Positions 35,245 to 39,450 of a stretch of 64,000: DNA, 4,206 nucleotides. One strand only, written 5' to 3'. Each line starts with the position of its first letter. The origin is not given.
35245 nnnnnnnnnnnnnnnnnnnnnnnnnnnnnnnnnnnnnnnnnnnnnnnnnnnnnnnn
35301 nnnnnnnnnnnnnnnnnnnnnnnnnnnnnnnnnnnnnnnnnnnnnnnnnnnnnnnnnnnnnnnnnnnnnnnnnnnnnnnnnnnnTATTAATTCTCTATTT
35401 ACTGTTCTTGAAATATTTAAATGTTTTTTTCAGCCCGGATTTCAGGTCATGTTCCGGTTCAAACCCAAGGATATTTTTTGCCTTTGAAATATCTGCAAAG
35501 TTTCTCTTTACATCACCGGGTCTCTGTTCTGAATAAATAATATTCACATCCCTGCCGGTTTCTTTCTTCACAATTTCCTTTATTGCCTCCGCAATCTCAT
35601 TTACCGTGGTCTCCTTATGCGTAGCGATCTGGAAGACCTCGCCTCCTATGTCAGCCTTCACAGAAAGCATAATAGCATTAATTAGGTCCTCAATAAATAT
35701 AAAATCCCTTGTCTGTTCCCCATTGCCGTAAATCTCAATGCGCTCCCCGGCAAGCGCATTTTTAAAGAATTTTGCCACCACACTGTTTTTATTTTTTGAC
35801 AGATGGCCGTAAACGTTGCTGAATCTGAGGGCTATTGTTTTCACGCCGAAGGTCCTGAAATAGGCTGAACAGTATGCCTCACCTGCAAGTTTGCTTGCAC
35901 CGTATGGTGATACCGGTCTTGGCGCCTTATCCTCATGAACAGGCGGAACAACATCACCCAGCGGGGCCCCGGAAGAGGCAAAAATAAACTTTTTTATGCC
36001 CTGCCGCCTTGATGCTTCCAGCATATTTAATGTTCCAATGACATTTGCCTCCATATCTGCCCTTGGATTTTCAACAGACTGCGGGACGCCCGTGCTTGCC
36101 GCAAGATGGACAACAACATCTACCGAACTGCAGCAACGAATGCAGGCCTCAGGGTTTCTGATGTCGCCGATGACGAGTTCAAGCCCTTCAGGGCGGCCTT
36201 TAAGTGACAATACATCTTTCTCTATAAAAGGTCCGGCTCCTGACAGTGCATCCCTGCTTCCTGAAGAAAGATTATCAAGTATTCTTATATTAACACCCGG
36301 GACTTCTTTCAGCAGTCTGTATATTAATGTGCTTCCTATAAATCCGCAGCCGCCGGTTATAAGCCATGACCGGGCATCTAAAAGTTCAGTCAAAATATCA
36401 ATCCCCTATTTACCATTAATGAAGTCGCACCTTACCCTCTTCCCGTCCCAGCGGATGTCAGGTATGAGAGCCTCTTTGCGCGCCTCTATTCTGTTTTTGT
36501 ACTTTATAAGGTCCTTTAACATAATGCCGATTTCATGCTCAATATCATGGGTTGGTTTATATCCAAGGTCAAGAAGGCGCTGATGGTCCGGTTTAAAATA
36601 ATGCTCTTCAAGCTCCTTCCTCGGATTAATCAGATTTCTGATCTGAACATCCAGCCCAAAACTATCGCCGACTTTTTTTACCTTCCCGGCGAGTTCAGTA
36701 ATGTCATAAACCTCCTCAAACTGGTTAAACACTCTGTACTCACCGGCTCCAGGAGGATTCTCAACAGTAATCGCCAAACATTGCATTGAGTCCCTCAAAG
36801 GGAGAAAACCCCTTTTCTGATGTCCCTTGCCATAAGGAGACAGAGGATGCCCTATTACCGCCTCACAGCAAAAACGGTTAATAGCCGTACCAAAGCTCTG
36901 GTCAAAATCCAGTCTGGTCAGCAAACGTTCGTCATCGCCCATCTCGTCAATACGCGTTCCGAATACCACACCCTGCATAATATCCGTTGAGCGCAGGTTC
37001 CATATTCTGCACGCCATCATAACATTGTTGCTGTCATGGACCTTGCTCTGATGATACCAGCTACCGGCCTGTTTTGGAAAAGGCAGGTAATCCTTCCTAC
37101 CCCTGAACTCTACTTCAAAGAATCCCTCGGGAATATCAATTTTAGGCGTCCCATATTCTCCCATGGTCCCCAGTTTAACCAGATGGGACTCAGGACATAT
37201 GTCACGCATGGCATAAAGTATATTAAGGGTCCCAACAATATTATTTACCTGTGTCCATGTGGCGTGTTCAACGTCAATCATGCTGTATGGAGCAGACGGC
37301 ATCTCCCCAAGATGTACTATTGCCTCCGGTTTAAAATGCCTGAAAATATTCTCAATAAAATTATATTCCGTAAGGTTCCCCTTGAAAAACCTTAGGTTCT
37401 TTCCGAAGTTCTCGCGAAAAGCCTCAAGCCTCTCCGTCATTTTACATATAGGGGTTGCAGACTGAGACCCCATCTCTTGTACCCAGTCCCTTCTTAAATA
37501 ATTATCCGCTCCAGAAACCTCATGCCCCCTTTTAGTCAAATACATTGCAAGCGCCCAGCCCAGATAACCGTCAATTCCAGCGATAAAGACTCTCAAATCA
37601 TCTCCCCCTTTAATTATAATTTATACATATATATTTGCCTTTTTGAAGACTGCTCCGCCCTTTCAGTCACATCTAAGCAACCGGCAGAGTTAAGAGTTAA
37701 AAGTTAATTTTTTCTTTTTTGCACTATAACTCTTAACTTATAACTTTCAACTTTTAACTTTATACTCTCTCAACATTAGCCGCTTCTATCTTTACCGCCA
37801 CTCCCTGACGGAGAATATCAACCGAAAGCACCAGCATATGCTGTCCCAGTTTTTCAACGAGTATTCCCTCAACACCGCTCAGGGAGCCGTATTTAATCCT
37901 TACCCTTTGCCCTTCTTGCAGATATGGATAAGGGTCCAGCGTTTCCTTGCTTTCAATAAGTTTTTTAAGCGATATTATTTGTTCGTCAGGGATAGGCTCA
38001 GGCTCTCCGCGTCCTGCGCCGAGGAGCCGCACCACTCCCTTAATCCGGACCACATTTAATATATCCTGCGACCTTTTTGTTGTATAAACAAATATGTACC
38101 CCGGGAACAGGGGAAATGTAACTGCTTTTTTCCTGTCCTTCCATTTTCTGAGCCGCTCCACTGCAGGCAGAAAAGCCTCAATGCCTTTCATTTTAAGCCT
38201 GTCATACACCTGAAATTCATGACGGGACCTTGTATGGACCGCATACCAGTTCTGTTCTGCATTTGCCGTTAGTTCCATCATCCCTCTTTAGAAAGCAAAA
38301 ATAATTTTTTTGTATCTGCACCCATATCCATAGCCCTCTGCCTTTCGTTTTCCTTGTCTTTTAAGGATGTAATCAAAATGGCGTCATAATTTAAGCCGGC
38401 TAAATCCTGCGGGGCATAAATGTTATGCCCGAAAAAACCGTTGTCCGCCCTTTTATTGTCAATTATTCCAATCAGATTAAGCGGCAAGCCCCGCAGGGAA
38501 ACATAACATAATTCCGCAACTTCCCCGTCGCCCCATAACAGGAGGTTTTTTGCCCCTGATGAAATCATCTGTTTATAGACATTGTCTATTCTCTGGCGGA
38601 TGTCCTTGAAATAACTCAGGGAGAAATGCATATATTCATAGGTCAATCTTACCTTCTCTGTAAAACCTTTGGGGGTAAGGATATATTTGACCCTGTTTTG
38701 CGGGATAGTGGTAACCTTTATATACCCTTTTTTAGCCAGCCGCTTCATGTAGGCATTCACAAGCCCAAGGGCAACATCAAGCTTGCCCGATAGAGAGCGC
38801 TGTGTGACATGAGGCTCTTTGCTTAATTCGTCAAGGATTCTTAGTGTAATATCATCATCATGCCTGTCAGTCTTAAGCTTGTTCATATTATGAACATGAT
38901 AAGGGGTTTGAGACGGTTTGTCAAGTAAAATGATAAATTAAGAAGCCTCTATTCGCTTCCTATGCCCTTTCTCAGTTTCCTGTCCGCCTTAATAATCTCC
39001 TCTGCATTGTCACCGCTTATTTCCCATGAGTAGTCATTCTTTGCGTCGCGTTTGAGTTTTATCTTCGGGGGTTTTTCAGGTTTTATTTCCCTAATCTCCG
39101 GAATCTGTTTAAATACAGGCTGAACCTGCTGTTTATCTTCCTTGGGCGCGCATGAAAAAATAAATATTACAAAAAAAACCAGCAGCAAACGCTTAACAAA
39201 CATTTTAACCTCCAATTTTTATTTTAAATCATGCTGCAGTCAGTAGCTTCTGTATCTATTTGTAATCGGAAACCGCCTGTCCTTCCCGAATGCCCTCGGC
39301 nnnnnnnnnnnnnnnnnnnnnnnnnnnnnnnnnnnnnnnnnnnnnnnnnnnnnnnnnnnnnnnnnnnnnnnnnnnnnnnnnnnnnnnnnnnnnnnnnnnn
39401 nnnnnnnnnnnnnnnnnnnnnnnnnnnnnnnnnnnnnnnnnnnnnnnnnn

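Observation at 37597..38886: Rex-like regulator plus NusG-paralog plus repeat-containing leader as control module of the glycan operon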

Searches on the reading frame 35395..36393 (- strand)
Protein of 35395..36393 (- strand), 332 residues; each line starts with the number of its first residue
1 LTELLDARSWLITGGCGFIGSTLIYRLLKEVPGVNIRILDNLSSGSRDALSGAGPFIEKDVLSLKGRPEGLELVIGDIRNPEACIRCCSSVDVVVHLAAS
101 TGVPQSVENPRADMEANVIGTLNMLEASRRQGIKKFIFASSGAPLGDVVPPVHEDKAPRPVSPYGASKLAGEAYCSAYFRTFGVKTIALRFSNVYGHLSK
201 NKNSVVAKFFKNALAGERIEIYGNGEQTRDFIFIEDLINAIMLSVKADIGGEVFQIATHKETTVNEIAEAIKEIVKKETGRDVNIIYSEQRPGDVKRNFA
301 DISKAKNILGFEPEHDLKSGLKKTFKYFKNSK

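Call 3: search_protein_families(library=pfam, proteins=[window:35395-36393:-], max_evalue=0.1)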
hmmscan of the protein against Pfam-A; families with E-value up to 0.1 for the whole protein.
window:35395-36393:- (332 aa): 10 families
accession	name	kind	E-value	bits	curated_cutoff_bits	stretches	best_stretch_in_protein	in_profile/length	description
PF01370.27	Epimerase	-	3.6e-56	190.7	20.9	1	10-257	1-240/240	NAD dependent epimerase/dehydratase family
PF16363.11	GDP_Man_Dehyd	-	1.1e-54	186.6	27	1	11-324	1-332/332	GDP-mannose 4,6 dehydratase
PF02719.21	Polysacc_synt_2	-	5.5e-29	101.7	20.2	1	11-294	2-267/293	Polysaccharide biosynthesis protein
PF01073.25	3Beta_HSD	-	5.2e-24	85.2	22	1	11-247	1-231/280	3-beta hydroxysteroid dehydrogenase/isomerase family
PF04321.23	RmlD_sub_bind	-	1.6e-16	60.7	27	1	75-311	34-269/287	RmlD substrate binding domain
PF07993.18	NAD_binding_4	-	5.5e-14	52.4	20.1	1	12-240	1-257/258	Male sterility protein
PF13460.12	NAD_binding_10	-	7.8e-07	29.6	27.2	1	67-174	37-130/184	NAD(P)H-binding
PF05368.20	NmrA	-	0.0013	18.9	27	1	11-142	6-108/298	NmrA-like family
PF09958.14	DUF2192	-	0.0048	16.9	21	1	245-330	72-155/229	Uncharacterized protein conserved in archaea (DUF2192)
PF08659.16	KR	-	0.047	14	22.6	0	10-143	3-138/180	KR domain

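Call 4: search_protein_families(library=ncbifam, proteins=[window:35395-36393:-], max_evalue=0.1)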
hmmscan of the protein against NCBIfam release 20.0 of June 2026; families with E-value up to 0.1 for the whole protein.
window:35395-36393:- (332 aa): 34 families (the best 25 are shown)
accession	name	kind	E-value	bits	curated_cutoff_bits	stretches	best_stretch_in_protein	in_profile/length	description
TIGR01181.1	dTDP_gluc_dehyt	equivalog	3.8e-57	193.8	365.1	1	10-330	2-313/321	dTDP-glucose 4,6-dehydratase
NF011728.1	PRK15181.1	equivalog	4.3e-53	180.5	760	1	5-329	13-338/348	Vi polysaccharide biosynthesis UDP-N-acetylglucosaminuronic acid C-4 epimerase TviC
TIGR01179.1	galE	equivalog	2.4e-44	151.5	262.3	1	11-329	3-326/332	UDP-glucose 4-epimerase GalE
TIGR04180.1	EDH_00030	hypoth_equivalog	6.9e-44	150.1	475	1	11-315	2-296/297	NAD-dependent 4,6-dehydratase LegB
NF007490.0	PRK10084.1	subfamily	1.9e-38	132.4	649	2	152-329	155-335/361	dTDP-glucose 4,6-dehydratase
NF007582.0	PRK10217.1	equivalog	8.9e-36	123.7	698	1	8-328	2-331/355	dTDP-glucose 4,6-dehydratase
TIGR02197.1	heptose_epim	equivalog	1.7e-32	112.8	274.6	1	11-327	2-312/316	ADP-glyceromanno-heptose 6-epimerase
NF007956.0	PRK10675.1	subfamily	4.4e-25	88.5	394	1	11-327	4-328/338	UDP-glucose 4-epimerase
TIGR03589.1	PseB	equivalog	4.3e-24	85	407.75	1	5-278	2-247/324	UDP-N-acetylglucosamine 4,6-dehydratase (inverting)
NF047922.1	GDPFucSynFcl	equivalog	5.3e-21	75.3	500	1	92-330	55-303/308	GDP-L-fucose synthase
NF043036.1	ErythonDh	equivalog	9.8e-17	61.1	325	1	11-290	4-281/321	D-erythronate dehydrogenase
NF041015.1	UDPsulfquin_syn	equivalog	3.6e-16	59.1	575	2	204-326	237-361/384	UDP-sulfoquinovose synthase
TIGR03466.1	HpnA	hypoth_equivalog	6.1e-16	58.2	367.65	1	11-175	4-152/327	hopanoid-associated sugar epimerase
NF042422.1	oxyalk_red_OleD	equivalog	1.1e-15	57.9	580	1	70-272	42-247/329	2-alkyl-3-oxoalkanoate reductase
TIGR01472.1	gmd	equivalog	1.1e-15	57.7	415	1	70-323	55-333/342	GDP-mannose 4,6-dehydratase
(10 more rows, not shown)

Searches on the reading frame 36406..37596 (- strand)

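Call 3: search_protein_families(library=pfam, proteins=[window:36406-37596:-], max_evalue=0.1)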
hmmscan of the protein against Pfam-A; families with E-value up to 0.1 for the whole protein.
window:36406-37596:- (396 aa): 4 families
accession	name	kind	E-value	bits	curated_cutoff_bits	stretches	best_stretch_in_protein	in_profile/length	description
PF01370.27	Epimerase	-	1.3e-16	61.1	20.9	1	3-291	1-238/240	NAD dependent epimerase/dehydratase family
PF16363.11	GDP_Man_Dehyd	-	1.2e-14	55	27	1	4-152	1-137/332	GDP-mannose 4,6 dehydratase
PF03033.26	Glyco_transf_28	-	0.00055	20.5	26.2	1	12-104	14-103/139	Glycosyltransferase family 28 N-terminal domain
PF04321.23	RmlD_sub_bind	-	0.033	13.7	27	1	1-97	1-59/287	RmlD substrate binding domain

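Call 4: search_protein_families(library=ncbifam, proteins=[window:36406-37596:-], max_evalue=0.1)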
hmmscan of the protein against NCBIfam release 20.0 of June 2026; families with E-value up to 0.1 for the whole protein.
window:36406-37596:- (396 aa): 12 families
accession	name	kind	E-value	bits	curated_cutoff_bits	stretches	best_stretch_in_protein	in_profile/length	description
NF041015.1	UDPsulfquin_syn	equivalog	1.9e-170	567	575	1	1-383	1-383/384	UDP-sulfoquinovose synthase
TIGR01181.1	dTDP_gluc_dehyt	equivalog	1.3e-08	34.3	365.1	1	66-150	50-131/321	dTDP-glucose 4,6-dehydratase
TIGR04180.1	EDH_00030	hypoth_equivalog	2.3e-07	30.2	475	1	3-153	1-130/297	NAD-dependent 4,6-dehydratase LegB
TIGR01179.1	galE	equivalog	1.2e-06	27.6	262.3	1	3-134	2-112/332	UDP-glucose 4-epimerase GalE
TIGR02622.1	CDP_4_6_dhtase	equivalog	4.2e-06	26.1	278.45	1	2-143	6-128/352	CDP-glucose 4,6-dehydratase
NF007956.0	PRK10675.1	subfamily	0.00014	21.1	394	1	1-135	1-116/338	UDP-glucose 4-epimerase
TIGR01472.1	gmd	equivalog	0.00065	19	415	1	4-134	4-119/342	GDP-mannose 4,6-dehydratase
NF007490.0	PRK10084.1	subfamily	0.0017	17.4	649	0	69-132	53-113/361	dTDP-glucose 4,6-dehydratase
NF008872.0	PRK11908.1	equivalog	0.0027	16.8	294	1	239-310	198-271/349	bifunctional UDP-4-keto-pentose/UDP-xylose synthase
NF007582.0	PRK10217.1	equivalog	0.004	16.3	698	0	69-131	54-113/355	dTDP-glucose 4,6-dehydratase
NF042422.1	oxyalk_red_OleD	equivalog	0.011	15.2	580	0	1-32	1-32/329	2-alkyl-3-oxoalkanoate reductase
TIGR03026.1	NDP-sugDHase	subfamily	0.077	11.7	189.8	0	1-32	1-31/413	nucleotide sugar dehydrogenase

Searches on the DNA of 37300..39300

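Call 19: search_rna_families(source=window, start=37300, end=39300, threshold=evalue, max_evalue=10, show_alignments=3)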
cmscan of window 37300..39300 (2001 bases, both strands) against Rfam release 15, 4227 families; matches with E-value up to 10: 6.
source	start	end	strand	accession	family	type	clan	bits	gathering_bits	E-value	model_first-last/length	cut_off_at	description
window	37653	37702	-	RF01076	RF_site2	Cis-reg; frameshift_element;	-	21.5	70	0.84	1-72/72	no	Polymerase ribosomal frameshift site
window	39123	39240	-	RF00458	IRES_Cripavirus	Cis-reg; IRES;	-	19.1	44.5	1.3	1-196/196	no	Cripavirus internal ribosome entry site (IRES)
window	38123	38205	+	RF02507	Atu_Ti3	Gene; sRNA;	-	15.7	50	7.2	1-89/89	no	Rhizobiales sRNA Atu_Ti3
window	37647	37781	-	RF01295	SCARNA7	Gene; snRNA; snoRNA; scaRNA;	-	14.4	65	0.84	1-330/330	no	Small Cajal body-specific RNA 7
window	39170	39237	-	RF01673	PhrS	Gene; sRNA;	-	13.6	37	1.7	1-212/212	no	PhrS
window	38137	38256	-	RF02191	TCL6_1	Gene; lncRNA;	-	13.6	60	6.8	1-113/113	no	T-cell leukemia/lymphoma 6 conserved region 1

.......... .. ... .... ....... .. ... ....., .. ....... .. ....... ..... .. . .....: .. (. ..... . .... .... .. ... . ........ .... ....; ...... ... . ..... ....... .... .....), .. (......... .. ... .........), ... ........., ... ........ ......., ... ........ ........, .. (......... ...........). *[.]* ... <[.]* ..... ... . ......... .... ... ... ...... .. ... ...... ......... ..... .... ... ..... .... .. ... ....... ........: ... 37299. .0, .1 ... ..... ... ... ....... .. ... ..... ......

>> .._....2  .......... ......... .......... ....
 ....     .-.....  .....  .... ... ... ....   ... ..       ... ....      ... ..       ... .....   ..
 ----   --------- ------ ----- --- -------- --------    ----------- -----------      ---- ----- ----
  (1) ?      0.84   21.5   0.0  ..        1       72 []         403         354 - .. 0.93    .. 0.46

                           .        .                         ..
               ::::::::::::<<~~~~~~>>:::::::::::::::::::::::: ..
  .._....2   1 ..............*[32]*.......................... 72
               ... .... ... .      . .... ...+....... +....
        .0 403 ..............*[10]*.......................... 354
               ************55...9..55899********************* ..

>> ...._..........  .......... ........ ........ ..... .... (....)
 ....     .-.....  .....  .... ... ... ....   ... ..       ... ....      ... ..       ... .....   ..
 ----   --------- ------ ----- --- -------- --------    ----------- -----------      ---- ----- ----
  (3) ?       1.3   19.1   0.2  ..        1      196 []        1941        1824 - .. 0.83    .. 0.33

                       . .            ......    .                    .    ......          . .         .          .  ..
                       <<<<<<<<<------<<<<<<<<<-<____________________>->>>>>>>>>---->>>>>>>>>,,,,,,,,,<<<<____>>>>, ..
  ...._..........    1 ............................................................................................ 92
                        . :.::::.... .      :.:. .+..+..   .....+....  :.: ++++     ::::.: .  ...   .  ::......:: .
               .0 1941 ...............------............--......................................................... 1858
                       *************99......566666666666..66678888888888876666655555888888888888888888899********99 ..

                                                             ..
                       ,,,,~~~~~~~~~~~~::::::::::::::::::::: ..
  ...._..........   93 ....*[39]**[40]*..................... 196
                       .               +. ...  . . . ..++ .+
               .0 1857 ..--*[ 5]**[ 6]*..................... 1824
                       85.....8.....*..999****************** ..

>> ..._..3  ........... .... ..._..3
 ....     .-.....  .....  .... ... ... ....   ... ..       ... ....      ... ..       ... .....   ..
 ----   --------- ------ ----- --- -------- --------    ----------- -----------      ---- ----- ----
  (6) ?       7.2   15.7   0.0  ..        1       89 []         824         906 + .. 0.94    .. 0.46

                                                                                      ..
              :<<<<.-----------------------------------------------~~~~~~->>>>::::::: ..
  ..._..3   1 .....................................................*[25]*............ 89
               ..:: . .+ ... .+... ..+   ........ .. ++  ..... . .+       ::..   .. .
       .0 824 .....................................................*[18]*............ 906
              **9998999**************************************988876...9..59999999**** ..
